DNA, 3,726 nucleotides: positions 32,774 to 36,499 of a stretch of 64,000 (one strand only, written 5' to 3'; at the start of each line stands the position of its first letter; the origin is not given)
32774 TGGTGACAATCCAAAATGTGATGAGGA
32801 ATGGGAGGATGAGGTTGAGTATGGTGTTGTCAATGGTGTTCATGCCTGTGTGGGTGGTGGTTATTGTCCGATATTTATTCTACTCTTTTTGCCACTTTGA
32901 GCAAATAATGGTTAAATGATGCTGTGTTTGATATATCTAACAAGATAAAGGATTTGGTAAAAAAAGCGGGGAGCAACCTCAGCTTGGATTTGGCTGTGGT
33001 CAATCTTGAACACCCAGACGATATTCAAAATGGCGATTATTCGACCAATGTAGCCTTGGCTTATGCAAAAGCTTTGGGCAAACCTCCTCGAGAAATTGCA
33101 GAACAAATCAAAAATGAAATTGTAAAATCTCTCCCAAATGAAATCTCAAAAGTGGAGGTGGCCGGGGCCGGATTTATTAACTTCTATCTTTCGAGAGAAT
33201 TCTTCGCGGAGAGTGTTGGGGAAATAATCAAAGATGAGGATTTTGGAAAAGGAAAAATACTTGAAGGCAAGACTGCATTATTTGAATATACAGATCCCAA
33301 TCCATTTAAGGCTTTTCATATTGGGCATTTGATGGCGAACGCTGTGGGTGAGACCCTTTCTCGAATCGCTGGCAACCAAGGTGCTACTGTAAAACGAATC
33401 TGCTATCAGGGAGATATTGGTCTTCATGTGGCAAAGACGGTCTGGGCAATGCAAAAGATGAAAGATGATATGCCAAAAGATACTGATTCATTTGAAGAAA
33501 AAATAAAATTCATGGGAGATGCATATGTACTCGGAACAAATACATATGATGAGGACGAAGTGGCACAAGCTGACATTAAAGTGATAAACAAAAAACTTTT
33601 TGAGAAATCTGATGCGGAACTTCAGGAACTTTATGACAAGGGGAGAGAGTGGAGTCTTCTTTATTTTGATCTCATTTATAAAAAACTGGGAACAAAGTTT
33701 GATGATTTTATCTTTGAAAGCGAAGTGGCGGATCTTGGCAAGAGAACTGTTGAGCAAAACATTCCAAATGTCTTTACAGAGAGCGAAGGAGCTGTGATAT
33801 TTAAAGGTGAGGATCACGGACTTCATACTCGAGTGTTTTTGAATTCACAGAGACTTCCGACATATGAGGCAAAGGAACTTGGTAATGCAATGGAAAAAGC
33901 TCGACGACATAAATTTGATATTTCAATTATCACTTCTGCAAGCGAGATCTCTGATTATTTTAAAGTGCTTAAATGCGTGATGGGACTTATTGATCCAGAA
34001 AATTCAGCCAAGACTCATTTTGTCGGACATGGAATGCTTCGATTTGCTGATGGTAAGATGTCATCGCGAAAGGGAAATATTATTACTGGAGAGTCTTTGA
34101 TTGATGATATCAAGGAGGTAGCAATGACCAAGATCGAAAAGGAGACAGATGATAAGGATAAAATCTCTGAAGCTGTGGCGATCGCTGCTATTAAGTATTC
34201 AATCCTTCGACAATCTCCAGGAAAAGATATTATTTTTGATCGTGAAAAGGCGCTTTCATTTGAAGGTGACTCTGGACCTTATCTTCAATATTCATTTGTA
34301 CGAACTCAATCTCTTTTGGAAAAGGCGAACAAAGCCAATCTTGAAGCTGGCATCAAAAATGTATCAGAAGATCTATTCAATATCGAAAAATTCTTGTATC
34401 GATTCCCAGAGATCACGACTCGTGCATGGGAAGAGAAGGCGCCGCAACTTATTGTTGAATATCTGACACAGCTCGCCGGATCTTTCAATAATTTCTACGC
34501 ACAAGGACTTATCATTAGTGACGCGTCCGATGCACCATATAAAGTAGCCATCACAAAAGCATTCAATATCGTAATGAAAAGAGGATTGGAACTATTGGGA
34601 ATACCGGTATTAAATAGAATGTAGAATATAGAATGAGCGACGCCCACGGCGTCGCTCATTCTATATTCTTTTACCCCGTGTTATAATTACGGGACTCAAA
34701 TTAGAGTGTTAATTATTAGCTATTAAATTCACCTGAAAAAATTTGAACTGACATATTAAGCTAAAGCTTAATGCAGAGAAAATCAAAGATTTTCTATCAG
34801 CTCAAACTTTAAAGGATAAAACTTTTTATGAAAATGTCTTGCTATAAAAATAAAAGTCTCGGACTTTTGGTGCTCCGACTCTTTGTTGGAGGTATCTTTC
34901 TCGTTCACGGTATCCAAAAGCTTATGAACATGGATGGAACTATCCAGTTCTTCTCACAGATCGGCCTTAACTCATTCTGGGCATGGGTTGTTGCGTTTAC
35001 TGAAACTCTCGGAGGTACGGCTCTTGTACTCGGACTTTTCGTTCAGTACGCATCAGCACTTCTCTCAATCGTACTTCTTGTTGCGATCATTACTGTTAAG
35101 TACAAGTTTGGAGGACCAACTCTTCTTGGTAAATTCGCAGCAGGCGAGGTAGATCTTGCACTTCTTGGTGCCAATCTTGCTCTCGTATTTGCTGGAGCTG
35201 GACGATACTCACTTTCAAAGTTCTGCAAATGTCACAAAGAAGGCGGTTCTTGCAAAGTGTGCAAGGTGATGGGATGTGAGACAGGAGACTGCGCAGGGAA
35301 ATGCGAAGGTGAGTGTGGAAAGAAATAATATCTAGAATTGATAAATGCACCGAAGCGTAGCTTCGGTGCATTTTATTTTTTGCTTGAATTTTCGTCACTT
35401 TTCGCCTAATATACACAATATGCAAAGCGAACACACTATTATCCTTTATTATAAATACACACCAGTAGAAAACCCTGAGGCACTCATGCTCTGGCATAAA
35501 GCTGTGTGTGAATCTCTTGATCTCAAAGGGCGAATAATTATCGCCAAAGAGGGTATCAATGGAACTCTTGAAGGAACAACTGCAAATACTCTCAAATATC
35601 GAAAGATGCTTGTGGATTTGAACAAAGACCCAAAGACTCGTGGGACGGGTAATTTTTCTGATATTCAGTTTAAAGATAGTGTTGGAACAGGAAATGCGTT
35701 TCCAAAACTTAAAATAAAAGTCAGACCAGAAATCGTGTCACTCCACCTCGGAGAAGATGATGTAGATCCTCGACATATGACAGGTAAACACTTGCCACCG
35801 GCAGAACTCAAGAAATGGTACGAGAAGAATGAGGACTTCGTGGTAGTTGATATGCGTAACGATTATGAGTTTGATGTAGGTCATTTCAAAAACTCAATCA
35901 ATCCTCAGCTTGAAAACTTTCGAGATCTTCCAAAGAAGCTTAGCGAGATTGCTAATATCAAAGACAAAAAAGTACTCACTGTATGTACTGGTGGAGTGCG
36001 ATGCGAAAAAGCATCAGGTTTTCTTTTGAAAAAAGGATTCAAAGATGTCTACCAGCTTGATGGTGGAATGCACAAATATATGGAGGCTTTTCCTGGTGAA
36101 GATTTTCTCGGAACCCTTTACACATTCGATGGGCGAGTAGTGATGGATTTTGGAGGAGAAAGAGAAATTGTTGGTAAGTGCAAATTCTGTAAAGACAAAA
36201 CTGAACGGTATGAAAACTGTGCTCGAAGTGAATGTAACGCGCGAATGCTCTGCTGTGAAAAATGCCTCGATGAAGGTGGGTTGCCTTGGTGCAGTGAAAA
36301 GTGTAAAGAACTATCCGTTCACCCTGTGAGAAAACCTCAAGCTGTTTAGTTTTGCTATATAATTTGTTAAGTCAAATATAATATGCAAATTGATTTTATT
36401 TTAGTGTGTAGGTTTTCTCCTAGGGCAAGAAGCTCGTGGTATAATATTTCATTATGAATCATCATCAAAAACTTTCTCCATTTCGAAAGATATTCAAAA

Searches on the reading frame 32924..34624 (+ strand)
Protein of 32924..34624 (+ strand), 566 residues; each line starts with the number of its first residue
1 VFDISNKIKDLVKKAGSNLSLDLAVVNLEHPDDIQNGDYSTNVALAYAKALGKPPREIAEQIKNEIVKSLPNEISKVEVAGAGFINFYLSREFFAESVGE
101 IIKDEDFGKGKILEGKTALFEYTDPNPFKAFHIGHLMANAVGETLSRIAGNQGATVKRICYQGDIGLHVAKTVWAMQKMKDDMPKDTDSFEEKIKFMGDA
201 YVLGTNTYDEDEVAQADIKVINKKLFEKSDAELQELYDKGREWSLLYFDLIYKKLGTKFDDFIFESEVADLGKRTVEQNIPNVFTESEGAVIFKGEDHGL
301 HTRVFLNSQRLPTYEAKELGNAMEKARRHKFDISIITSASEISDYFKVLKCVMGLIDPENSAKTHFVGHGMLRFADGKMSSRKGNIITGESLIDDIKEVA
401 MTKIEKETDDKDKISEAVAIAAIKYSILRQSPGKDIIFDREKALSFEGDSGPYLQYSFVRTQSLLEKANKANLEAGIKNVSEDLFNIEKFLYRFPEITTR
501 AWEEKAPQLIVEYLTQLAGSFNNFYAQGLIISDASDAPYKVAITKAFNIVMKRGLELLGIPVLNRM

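Call 95: search_protein_families(library=pfam, proteins=[window:32924-34624:+], max_evalue=0.001)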
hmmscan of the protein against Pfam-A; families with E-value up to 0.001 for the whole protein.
window:32924-34624:+ (566 aa): 4 families
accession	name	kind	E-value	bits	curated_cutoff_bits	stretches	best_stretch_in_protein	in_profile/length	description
PF00750.26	tRNA-synt_1d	-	2.9e-24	86.1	23.3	1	109-439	13-348/349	tRNA synthetases class I (R), catalytic domain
PF03485.21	Arg_tRNA_synt_N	-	2.1e-21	76.8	21.5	1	6-89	5-85/85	Arginyl tRNA synthetase N terminal domain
PF05746.21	DALR_1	-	1.1e-20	74.3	22.3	1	454-566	1-117/117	DALR anticodon binding domain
PF00133.28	tRNA-synt_1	-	0.00013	21.3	22.7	0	115-195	20-105/414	tRNA synthetases class I (I, L, M and V)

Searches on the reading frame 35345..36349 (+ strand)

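Call 95: search_protein_families(library=pfam, proteins=[window:35345-36349:+], max_evalue=0.001)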
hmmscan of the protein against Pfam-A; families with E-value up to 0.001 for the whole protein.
window:35345-36349:+ (334 aa): 3 families
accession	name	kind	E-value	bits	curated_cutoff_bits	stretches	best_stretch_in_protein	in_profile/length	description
PF17773.7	UPF0176_N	-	2e-22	79.8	26.2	1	31-130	2-92/92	UPF0176 acylphosphatase like domain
PF00581.25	Rhodanese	-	1.2e-15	58.2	22.2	1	152-247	2-101/102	Rhodanese-like domain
PF12368.13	Rhodanese_C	-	2e-15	57.3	26.9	1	256-321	2-66/66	Rhodanase C-terminal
